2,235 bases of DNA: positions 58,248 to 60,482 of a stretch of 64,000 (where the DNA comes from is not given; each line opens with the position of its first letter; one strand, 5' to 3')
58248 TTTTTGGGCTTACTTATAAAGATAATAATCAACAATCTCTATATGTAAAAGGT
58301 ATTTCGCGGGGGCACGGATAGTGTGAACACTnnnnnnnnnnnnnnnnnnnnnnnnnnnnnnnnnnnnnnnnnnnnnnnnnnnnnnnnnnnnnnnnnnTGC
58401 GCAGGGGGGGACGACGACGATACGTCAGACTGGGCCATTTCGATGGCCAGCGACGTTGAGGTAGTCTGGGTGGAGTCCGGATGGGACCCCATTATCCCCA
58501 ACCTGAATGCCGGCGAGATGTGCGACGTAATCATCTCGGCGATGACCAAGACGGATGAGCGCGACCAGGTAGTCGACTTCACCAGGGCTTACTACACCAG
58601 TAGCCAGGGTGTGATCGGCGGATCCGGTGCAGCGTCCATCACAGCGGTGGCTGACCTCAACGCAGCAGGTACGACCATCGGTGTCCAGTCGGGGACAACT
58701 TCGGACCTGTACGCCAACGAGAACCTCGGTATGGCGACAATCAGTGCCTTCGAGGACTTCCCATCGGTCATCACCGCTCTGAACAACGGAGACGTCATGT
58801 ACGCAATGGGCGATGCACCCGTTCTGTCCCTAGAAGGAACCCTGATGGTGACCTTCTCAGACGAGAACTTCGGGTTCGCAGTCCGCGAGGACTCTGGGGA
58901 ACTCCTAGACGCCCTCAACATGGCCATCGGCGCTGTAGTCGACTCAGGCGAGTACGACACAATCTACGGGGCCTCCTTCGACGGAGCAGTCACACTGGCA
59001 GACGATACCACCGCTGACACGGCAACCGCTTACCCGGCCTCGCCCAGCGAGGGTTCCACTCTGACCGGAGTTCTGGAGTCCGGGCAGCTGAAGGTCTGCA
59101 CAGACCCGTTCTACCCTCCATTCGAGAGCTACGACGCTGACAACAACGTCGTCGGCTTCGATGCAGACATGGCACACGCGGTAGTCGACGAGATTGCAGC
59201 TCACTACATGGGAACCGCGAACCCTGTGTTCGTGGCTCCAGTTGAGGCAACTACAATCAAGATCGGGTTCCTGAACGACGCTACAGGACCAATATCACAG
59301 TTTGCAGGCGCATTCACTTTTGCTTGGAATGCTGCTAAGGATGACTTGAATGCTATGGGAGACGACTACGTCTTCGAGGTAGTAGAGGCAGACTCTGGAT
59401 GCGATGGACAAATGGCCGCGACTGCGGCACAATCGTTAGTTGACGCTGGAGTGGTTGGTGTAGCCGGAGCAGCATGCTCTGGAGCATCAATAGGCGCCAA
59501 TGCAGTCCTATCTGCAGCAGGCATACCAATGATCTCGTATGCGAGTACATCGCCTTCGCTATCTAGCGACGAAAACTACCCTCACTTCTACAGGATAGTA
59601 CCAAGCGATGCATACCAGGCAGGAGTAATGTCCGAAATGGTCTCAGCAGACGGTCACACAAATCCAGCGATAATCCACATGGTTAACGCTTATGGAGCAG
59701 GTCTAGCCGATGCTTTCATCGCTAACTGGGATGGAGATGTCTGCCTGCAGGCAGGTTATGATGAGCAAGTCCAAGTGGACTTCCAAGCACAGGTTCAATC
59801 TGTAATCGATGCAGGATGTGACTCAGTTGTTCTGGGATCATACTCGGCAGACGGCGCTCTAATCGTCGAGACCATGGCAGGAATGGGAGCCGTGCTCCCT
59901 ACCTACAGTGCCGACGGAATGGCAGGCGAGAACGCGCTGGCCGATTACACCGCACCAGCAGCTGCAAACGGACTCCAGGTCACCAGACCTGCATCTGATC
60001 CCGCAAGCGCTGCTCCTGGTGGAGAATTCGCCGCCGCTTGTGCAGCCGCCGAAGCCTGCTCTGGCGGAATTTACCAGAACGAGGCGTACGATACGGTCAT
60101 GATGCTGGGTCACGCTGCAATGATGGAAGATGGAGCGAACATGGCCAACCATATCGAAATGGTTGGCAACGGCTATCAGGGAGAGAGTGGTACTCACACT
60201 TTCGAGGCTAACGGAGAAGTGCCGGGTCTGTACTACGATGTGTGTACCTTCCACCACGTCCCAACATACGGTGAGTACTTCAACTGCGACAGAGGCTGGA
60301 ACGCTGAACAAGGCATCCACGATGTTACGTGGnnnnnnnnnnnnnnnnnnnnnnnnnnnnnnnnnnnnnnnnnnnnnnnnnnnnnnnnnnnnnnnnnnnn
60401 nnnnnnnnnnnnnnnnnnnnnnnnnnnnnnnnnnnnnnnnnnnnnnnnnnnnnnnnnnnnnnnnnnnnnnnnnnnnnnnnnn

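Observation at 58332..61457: Triple solute-binding lipoprotein: SBP family-3 domain plus two tandem LIVBP domains in one 1,041-aa chain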

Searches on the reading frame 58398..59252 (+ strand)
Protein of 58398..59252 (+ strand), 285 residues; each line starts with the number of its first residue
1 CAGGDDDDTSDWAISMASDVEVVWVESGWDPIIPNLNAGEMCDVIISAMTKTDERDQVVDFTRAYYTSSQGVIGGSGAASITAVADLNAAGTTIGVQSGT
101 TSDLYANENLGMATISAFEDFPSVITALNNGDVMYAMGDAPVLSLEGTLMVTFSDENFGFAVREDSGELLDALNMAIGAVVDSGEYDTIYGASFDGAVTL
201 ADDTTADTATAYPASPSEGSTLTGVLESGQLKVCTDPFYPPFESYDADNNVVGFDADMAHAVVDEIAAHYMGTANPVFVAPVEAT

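Call 10: search_solved_structures(query=window:58398-59252:+, max_evalue=0.001, show_alignments=3)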
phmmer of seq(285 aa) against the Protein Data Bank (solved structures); distinct sequences matched with E-value up to 0.001: 84 (the best 60 are shown).
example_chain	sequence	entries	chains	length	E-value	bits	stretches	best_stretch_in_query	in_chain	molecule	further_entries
6h30_A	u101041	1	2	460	2.1e-34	122.5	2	24-190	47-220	Glutamine ABC transporter permease and substrate binding protein protein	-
5t0w_A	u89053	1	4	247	4.5e-25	91.9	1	20-192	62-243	AncCDT-1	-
5tuj_C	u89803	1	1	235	5.1e-25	91.8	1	20-192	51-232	Ancestral protein CDT-Anc1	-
4zv1_A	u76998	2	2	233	8e-24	87.9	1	21-193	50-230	AncQR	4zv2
6svf_A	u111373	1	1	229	3.9e-19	72.5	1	19-190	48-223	Amino acid ABC transporter, periplasmic amino acid-binding protein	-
8b5d_A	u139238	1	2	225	4.2e-19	72.4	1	24-190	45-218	ABC transporter permease subunit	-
4kpt_A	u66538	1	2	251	9.1e-19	71.3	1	24-190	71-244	Glutamine ABC transporter permease and substrate binding protein protein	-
4la9_A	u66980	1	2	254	9.6e-19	71.2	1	24-190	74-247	Glutamine ABC transporter permease and substrate binding protein protein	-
6fxg_A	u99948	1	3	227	1.3e-18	70.8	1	24-190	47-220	Amino acid ABC transporter membrane protein PAAT family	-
8b5e_A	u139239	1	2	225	1.4e-18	70.7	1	24-190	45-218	ABC transporter permease subunit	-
2y7i_A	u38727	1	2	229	1.6e-17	67.2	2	23-187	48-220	STM4351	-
4prs_A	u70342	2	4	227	5.4e-17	65.5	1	19-189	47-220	ABC-type transporter, periplasmic subunit family 3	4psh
4i62_A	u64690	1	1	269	8e-17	64.9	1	26-196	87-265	Amino acid ABC transporter, periplasmic amino acid-binding protein, putative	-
6ggv_A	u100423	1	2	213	2e-16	63.6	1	19-176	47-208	Amino acid ABC transporter, periplasmic amino acid-binding protein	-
6ggp_A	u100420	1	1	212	2e-16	63.6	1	19-176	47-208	Amino acid ABC transporter, periplasmic amino acid-binding protein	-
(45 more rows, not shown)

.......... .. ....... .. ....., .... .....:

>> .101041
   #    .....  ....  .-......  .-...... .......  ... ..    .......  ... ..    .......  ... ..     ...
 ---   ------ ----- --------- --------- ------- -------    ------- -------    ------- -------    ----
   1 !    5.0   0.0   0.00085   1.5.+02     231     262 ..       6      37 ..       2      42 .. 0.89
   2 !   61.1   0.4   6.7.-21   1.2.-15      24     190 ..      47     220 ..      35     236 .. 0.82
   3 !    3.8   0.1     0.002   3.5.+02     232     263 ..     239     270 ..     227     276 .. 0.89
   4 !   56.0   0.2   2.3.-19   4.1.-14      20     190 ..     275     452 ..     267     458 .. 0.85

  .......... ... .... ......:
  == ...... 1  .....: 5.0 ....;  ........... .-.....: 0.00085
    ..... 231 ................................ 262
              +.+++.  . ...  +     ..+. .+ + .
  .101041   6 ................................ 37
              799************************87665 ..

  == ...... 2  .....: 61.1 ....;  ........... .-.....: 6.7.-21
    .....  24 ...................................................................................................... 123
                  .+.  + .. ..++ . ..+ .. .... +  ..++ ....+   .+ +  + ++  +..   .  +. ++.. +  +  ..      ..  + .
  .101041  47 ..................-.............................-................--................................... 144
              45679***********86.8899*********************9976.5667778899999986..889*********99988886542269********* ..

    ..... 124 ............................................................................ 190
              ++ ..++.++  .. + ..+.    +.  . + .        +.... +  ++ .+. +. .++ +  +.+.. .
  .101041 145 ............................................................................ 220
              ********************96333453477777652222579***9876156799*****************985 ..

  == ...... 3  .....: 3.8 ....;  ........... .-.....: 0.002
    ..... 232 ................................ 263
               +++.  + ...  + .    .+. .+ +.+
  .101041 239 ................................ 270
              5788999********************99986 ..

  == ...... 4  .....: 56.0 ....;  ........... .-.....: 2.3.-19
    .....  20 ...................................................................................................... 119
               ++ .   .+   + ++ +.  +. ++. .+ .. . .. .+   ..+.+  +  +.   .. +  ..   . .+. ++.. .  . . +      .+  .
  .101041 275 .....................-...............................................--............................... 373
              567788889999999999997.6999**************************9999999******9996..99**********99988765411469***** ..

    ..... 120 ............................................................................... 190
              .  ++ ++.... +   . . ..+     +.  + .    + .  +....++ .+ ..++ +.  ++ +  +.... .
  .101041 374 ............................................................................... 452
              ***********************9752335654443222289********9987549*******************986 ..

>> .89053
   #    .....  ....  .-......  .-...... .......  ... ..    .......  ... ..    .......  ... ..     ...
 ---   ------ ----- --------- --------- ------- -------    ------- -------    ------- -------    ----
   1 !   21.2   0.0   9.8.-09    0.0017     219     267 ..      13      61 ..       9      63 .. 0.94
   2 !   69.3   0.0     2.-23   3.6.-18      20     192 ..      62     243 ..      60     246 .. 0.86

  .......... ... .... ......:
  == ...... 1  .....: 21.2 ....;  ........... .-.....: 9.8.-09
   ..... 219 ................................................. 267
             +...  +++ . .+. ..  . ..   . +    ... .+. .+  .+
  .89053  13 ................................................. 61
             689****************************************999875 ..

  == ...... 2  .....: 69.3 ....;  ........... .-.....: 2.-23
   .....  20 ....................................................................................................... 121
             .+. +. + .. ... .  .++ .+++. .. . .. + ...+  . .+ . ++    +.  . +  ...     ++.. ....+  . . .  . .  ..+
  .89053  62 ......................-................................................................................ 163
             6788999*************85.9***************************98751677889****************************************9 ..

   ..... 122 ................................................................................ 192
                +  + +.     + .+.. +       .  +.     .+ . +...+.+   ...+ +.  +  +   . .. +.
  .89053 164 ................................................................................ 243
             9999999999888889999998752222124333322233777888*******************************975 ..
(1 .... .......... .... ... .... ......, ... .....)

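Call 63: predict_structure(alignment_id=A2)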
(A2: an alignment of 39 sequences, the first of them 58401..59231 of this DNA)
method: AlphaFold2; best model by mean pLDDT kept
length: 277 residues; sequences in the alignment: 39
mean_pLDDT: 85.0   pTM: 0.77
mean pLDDT of the five models: 85.0, 83.5, 82.7, 77.0, 66.3
residues with pLDDT >= 90: 128; 70-90: 116; 50-70: 27; < 50: 6
segments of 3 or more residues with pLDDT < 50: 1-3, 5-7
pLDDT, mean of each block of 10 residues (from residue 1): 52 91 77 72 80 67 75 93 94 88 89 92 94 91 87 82 91 92 89 75 85 92 96 83 89 92 94 74
secondary structure, 60 per line:
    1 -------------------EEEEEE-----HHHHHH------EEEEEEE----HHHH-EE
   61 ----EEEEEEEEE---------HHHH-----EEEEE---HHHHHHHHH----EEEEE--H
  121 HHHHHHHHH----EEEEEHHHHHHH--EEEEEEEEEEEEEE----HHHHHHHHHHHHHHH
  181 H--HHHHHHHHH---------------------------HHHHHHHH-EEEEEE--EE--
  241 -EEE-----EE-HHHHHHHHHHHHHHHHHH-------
elements in order: E20-25 H31-36 E43-49 H54-57 E65-73 H83-86 E92-96 H100-108 E113-117 H120-129 E134-138 H139-145 E148-161 H166-181 H184-192 H220-227 E229-234 E242-244 H253-270

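Call 65: fold_search(model_id=the predicted structure, library=pdb)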
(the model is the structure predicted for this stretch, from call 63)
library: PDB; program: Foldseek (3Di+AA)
matches with E <= 10: 1178; with E <= 0.001: 541
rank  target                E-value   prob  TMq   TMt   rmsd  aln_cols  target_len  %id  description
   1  5t0w_D                1.2e-12  1.00  0.54  0.66   2.6       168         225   33  Crystal structure of the ancestral amino acid-binding protein AncCDT-1, a precursor of cyclohexadienyl dehydratase (released 2017-09-06)
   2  5t0w_A                2.0e-12  1.00  0.54  0.65   2.4       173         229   33  Crystal structure of the ancestral amino acid-binding protein AncCDT-1, a precursor of cyclohexadienyl dehydratase (released 2017-09-06)
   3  5t0w_B                2.9e-12  1.00  0.55  0.66   2.2       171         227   32  Crystal structure of the ancestral amino acid-binding protein AncCDT-1, a precursor of cyclohexadienyl dehydratase (released 2017-09-06)
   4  9e2b_A                2.6e-11  1.00  0.52  0.56   2.3       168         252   28  Structure of a solute binding protein from Desulfonauticus sp. bound to L-tryptophan (released 2024-11-06)
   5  9e2b_E                4.7e-11  1.00  0.52  0.57   2.3       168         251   28  Structure of a solute binding protein from Desulfonauticus sp. bound to L-tryptophan (released 2024-11-06)
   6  5eyf_B                6.1e-11  1.00  0.55  0.62   2.3       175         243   31  Crystal Structure of Solute-binding Protein from Enterococcus faecium with Bound Glutamate (released 2015-12-16)
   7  9e2b_D                7.7e-11  1.00  0.51  0.56   2.4       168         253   28  Structure of a solute binding protein from Desulfonauticus sp. bound to L-tryptophan (released 2024-11-06)
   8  9e2b_F                9.3e-11  1.00  0.50  0.55   2.4       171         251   27  Structure of a solute binding protein from Desulfonauticus sp. bound to L-tryptophan (released 2024-11-06)
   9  4g4p                  9.3e-11  1.00  0.51  0.59   2.9       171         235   27  Crystal structure of glutamine-binding protein from Enterococcus faecalis at 1.5 A (released 2013-07-17)
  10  4zv2                  1.0e-10  1.00  0.53  0.64   2.8       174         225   33  An ancestral arginine-binding protein bound to glutamine (released 2016-02-03)
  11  5eyf_A                1.3e-10  1.00  0.53  0.61   2.2       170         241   31  Crystal Structure of Solute-binding Protein from Enterococcus faecium with Bound Glutamate (released 2015-12-16)
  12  4zv1                  1.3e-10  1.00  0.53  0.65   2.5       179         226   32  An ancestral arginine-binding protein bound to arginine (released 2016-02-03)
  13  6h30_B                1.4e-10  1.00  0.44  0.29  18.3       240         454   28  The crystal structure of SBD1-SBD2 tandem of GlnPQ transporter (released 2019-08-14)
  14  6h30_A                1.6e-10  1.00  0.43  0.28  16.5       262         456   23  The crystal structure of SBD1-SBD2 tandem of GlnPQ transporter (released 2019-08-14)
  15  9e2b_C                1.7e-10  1.00  0.49  0.53   2.9       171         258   27  Structure of a solute binding protein from Desulfonauticus sp. bound to L-tryptophan (released 2024-11-06)
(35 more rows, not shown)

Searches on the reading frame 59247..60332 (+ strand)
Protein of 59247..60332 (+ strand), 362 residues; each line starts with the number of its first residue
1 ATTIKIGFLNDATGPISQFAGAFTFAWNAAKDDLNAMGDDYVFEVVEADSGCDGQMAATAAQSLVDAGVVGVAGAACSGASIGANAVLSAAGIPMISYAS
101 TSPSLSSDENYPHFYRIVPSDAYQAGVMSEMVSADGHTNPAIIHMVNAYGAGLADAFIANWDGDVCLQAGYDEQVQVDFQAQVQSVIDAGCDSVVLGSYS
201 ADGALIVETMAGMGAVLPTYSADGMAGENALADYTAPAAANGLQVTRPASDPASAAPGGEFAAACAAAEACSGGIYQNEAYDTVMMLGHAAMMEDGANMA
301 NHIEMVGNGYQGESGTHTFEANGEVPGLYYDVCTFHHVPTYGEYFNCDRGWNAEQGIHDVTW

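Call 19: search_solved_structures(query=window:59247-60332:+, max_evalue=0.001, show_alignments=2)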
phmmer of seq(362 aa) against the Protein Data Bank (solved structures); distinct sequences matched with E-value up to 0.001: 92 (the best 60 are shown).
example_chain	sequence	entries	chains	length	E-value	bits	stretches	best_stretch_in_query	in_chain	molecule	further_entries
4gnr_A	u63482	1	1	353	4.5e-21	78.8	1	3-323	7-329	ABC transporter substrate-binding protein-branched chain amino acid transport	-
4n0q_A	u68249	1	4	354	1.9e-17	66.9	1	4-332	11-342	Leu/Ile/Val-binding protein homolog 3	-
1z15_A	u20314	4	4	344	1.2e-15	61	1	4-337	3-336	Leu/Ile/Val-binding protein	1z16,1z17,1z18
1usg_A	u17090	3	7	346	2.4e-15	59.9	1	4-336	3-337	LEUCINE-SPECIFIC BINDING PROTEIN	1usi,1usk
2liv_A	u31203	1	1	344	4.9e-15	58.9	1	4-337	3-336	LEUCINE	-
2lbp_A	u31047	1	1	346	5.1e-15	58.9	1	4-336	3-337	LEUCINE-BINDING PROTEIN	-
8z0g_A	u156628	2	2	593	1.7e-14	57.1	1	13-337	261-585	Leu/Ile/Val-binding protein,Leu/Ile/Val-binding protein,mNeonGreen | NeIle,Leu/Ile/Val-binding protein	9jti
8wg9_B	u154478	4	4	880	3.1e-14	56.3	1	68-168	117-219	Metabotropic glutamate receptor 4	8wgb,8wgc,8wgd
7e9h_R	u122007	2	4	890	3.1e-14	56.3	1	68-168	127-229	Metabotropic glutamate receptor 4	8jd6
8jd5_4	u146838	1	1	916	3.4e-14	56.2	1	68-168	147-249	Metabotropic glutamate receptor 4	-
8jd4_4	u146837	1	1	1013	4.2e-14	55.8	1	68-168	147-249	Metabotropic glutamate receptor 4,Serine/threonine-protein kinase mTOR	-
2e4z_A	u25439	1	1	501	6.1e-14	55.3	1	68-169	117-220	Metabotropic glutamate receptor 7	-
9n8y_A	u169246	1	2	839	7.4e-14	55.1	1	69-168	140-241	Metabotropic glutamate receptor 8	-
9n8z_A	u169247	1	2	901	8.9e-14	54.8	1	69-168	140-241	Metabotropic glutamate receptor 8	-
9mb9_D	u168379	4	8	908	9.3e-14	54.7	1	69-168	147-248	Metabotropic glutamate receptor 8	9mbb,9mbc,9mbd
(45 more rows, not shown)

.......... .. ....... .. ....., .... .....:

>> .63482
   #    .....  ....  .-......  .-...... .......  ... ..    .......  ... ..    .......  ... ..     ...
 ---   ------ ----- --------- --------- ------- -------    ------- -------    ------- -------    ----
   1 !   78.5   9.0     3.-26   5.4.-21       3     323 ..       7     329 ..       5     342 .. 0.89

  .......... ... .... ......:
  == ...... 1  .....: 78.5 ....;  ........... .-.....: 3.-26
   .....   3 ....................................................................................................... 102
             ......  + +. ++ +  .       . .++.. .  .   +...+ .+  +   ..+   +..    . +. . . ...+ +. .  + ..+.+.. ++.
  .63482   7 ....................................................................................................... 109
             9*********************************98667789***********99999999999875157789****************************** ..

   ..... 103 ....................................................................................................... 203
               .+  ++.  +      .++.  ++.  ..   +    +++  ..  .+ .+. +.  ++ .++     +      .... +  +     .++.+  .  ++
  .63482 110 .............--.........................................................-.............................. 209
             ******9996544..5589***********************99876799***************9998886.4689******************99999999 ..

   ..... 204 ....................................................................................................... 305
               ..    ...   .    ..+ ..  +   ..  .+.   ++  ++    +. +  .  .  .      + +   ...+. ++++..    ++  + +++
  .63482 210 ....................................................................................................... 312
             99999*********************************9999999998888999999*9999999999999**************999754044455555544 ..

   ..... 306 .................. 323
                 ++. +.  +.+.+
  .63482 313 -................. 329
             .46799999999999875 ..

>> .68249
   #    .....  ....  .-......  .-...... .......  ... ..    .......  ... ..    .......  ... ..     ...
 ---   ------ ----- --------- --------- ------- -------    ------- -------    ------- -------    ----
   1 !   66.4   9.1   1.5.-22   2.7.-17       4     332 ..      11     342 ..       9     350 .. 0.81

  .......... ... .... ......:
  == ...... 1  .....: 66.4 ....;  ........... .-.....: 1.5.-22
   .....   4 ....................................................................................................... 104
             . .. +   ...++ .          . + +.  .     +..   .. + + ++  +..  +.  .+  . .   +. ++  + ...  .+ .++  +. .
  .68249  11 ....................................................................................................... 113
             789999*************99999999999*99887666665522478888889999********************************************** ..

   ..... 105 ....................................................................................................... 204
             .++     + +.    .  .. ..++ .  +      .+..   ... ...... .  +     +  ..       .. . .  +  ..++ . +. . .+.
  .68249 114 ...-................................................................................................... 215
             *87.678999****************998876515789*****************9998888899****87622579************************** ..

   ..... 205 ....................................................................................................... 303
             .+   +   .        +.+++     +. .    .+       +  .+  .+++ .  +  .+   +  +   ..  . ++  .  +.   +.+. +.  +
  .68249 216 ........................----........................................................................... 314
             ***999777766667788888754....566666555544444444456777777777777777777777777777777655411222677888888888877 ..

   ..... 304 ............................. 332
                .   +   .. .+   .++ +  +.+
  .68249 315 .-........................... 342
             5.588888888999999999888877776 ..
